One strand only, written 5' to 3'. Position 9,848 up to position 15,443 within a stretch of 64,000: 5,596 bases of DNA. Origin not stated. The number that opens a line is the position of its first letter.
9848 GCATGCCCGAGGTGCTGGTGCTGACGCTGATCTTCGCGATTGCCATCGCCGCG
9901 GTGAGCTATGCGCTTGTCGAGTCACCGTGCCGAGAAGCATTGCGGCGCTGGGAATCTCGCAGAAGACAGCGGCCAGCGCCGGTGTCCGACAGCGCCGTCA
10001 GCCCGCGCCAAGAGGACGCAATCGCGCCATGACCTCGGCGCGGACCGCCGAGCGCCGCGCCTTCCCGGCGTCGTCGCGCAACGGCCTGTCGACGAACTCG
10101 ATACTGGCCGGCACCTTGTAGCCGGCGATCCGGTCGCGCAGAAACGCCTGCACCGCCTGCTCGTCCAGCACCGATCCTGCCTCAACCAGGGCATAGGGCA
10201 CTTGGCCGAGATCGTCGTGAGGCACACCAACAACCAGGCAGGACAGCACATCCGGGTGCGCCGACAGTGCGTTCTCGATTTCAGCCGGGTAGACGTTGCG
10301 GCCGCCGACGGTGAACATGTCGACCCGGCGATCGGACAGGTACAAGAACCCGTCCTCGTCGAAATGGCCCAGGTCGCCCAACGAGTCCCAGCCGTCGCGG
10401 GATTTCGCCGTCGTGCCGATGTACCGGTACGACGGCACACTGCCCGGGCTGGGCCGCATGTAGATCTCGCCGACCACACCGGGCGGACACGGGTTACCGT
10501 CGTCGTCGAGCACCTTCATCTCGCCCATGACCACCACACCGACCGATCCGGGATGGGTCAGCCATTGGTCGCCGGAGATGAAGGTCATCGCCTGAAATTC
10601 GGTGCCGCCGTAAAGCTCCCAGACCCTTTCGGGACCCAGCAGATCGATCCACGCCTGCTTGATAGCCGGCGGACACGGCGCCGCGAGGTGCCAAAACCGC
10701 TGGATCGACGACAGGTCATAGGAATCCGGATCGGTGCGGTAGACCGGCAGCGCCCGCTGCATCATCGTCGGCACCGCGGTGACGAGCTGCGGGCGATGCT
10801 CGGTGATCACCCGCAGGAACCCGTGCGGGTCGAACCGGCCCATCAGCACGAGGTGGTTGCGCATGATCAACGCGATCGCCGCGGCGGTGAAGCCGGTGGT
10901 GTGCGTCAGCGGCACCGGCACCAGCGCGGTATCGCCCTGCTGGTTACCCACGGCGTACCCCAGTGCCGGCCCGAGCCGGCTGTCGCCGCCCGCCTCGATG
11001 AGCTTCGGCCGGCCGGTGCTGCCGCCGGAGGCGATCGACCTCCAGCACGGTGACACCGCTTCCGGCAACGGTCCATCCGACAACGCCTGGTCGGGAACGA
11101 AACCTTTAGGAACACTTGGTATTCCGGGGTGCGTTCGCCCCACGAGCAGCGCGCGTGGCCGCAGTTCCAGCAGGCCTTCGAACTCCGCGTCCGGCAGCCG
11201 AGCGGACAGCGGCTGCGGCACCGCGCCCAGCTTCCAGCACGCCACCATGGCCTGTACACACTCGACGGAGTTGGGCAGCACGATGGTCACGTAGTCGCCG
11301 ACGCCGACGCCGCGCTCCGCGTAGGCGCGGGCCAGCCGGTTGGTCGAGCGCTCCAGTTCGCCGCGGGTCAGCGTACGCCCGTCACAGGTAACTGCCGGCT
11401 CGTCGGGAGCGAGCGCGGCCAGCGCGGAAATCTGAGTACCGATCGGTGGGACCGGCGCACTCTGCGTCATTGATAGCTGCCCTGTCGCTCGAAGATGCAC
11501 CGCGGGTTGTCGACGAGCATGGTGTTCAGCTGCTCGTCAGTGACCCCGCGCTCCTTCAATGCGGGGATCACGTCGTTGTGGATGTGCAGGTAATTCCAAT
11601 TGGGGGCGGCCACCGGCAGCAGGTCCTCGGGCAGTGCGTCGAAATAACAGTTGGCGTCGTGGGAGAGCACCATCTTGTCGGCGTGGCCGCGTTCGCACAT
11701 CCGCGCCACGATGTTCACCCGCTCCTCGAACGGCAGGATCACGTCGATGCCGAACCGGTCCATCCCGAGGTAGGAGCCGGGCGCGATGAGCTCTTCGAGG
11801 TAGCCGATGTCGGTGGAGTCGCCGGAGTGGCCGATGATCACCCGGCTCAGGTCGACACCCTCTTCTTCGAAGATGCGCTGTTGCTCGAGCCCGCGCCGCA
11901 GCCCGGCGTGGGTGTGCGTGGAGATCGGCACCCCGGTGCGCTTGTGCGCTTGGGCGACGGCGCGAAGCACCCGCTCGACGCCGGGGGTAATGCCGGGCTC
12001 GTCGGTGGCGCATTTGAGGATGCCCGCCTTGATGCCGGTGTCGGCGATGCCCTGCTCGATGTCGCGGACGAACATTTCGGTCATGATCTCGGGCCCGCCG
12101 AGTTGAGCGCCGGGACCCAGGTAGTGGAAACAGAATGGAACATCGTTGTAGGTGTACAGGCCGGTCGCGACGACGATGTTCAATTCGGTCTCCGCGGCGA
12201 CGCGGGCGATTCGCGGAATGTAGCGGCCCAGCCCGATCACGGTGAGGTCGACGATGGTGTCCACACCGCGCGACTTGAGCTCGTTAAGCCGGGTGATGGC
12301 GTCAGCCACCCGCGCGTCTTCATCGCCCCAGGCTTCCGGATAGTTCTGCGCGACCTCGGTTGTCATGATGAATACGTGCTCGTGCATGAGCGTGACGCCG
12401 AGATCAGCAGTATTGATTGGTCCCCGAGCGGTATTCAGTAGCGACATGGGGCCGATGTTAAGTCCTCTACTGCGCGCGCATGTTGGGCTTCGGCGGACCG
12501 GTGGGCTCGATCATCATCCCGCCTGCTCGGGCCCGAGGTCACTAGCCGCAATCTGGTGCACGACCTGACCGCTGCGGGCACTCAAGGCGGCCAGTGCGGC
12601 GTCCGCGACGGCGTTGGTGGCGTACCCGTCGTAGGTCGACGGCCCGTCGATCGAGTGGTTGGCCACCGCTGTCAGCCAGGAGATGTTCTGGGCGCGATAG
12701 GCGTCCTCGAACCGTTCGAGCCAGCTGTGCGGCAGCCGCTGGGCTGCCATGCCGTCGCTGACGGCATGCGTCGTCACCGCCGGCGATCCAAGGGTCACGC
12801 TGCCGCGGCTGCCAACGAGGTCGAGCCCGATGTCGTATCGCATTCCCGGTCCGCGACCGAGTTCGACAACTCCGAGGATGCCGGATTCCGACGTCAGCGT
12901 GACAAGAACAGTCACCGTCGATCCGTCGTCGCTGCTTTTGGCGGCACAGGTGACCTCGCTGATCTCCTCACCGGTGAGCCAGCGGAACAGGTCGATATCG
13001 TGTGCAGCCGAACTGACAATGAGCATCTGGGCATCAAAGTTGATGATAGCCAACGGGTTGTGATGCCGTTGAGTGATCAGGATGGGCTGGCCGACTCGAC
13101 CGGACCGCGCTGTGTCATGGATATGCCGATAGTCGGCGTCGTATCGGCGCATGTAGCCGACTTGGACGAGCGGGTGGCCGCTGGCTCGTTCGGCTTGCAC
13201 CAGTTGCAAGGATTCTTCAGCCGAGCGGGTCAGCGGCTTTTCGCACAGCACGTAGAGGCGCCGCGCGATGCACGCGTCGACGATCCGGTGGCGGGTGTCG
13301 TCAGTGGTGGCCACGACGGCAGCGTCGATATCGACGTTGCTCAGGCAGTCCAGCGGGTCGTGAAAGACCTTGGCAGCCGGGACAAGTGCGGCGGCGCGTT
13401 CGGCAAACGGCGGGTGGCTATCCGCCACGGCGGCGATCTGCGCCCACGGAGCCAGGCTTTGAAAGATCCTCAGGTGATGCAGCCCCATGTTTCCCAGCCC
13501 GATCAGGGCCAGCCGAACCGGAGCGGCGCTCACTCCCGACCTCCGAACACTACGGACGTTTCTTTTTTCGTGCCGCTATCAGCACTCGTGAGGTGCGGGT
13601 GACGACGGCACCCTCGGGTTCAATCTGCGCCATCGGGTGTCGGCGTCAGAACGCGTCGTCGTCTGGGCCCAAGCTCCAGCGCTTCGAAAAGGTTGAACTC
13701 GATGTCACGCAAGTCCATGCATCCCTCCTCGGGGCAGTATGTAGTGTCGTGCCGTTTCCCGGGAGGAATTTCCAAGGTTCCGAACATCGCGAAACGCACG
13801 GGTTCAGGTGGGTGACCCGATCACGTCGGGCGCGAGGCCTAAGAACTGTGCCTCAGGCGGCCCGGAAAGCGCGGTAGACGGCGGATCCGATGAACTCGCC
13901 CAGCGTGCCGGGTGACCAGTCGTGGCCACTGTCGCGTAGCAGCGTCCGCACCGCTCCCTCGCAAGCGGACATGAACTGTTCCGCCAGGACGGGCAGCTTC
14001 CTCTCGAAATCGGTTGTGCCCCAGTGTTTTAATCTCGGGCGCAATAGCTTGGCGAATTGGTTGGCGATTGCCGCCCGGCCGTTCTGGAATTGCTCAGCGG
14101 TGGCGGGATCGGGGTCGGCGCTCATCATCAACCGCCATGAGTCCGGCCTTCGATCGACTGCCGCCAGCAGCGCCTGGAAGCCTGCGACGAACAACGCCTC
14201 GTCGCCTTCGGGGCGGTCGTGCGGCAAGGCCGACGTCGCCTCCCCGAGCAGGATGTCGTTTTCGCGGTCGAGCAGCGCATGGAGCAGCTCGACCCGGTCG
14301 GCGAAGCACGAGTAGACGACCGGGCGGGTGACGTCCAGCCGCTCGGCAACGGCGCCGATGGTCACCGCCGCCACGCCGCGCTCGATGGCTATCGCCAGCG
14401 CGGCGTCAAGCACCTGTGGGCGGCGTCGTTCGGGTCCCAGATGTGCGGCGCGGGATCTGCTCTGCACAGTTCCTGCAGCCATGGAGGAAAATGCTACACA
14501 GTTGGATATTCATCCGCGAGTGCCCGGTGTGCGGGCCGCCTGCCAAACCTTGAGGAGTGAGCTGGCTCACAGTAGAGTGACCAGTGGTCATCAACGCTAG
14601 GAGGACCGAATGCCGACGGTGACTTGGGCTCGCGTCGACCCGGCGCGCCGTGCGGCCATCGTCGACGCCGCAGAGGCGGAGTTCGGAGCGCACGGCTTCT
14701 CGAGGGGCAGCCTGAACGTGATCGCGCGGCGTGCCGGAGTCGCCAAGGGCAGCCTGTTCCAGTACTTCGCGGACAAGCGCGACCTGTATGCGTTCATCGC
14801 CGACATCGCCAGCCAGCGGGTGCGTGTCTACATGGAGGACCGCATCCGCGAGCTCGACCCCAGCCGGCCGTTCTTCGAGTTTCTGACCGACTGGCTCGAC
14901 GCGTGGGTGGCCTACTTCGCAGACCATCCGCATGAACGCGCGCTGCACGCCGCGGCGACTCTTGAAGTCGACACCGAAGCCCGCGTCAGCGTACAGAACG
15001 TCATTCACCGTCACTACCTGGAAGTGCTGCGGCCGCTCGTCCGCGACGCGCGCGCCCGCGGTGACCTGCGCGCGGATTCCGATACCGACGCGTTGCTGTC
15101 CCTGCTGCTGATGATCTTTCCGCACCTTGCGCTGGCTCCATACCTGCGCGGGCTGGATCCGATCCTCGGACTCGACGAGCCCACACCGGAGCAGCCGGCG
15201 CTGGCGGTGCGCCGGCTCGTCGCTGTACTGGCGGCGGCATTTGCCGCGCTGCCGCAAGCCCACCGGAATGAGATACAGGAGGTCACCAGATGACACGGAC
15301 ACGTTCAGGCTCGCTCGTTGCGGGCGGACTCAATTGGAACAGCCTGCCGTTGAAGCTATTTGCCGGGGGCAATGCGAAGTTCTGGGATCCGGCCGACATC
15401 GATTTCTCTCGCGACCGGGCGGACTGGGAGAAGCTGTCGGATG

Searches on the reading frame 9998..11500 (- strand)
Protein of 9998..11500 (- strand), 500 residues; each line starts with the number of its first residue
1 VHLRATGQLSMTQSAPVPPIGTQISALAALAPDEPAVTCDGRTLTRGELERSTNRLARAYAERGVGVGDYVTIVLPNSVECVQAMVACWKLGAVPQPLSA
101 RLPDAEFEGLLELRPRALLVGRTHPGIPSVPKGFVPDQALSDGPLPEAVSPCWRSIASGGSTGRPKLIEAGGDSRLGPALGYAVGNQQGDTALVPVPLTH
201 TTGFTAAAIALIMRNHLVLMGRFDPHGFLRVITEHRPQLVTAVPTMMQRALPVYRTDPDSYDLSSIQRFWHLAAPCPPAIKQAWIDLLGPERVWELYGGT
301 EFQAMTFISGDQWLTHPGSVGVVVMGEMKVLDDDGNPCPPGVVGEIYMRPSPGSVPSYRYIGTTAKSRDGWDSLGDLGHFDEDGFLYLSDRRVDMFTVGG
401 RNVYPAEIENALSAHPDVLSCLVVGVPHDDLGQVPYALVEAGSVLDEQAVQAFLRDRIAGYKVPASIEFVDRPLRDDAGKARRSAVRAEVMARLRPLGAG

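Call 24: search_protein_families(library=pfam, proteins=[window:9998-11500:-], max_evalue=0.00001)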
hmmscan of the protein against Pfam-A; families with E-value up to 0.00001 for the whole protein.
window:9998-11500:- (500 aa): 2 families
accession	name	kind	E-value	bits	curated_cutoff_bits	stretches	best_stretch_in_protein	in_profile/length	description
PF00501.34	AMP-binding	-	8.2e-52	176.7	29.9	2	158-351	170-376/384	AMP-binding enzyme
PF13193.12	AMP-binding_C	-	1.6e-14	55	24.5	1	407-472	1-68/76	AMP-binding enzyme C-terminal domain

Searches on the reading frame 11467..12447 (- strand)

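Call 24: search_protein_families(library=pfam, proteins=[window:11467-12447:-], max_evalue=0.00001)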
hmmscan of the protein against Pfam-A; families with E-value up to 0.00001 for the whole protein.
window:11467-12447:- (326 aa): 1 family
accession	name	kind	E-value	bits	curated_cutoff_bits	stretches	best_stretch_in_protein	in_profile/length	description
PF02126.24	PTE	-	5.8e-136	453.2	22.4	1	11-320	1-298/298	Phosphotriesterase family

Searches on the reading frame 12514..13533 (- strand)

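Call 24: search_protein_families(library=pfam, proteins=[window:12514-13533:-], max_evalue=0.00001)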
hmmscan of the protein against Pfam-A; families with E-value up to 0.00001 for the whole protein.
window:12514-13533:- (339 aa): 3 families
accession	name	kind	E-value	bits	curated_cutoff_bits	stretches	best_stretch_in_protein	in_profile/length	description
PF01408.29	GFO_IDH_MocA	-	3.6e-19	70.1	24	1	7-127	2-120/120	Oxidoreductase family, NAD-binding Rossmann fold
PF22725.1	GFO_IDH_MocA_C3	-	1.4e-12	48.1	27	1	135-246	1-123/124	GFO/IDH/MocA C-terminal domain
PF02894.22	GFO_IDH_MocA_C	-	1.8e-08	34.9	22.9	1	172-323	43-214/218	Oxidoreductase family, C-terminal alpha/beta domain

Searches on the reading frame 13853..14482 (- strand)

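Call 24: search_protein_families(library=pfam, proteins=[window:13853-14482:-], max_evalue=0.00001)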
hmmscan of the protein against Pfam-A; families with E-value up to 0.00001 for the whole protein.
window:13853-14482:- (209 aa): 1 family
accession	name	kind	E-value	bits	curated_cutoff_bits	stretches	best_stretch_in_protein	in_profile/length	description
PF00440.29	TetR_N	-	1.6e-09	37.8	24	1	25-70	2-47/47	Bacterial regulatory proteins, tetR family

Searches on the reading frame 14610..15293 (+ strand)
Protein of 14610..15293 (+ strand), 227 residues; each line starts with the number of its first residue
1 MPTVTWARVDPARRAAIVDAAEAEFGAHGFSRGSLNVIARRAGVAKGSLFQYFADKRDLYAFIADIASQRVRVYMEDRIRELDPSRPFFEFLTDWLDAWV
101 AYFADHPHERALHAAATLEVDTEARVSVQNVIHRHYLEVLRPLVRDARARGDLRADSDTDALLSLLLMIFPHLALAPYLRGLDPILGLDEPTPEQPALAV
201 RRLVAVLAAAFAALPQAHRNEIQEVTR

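Call 24: search_protein_families(library=pfam, proteins=[window:14610-15293:+], max_evalue=0.00001)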
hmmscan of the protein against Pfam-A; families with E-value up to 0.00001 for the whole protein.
window:14610-15293:+ (227 aa): 2 families
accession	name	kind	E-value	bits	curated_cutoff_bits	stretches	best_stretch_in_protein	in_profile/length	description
PF00440.29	TetR_N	-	3.5e-13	49.6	24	1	17-60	1-44/47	Bacterial regulatory proteins, tetR family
PF16859.10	TetR_C_11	-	4.3e-07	30.7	32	1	92-169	11-89/113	Tetracyclin repressor-like, C-terminal domain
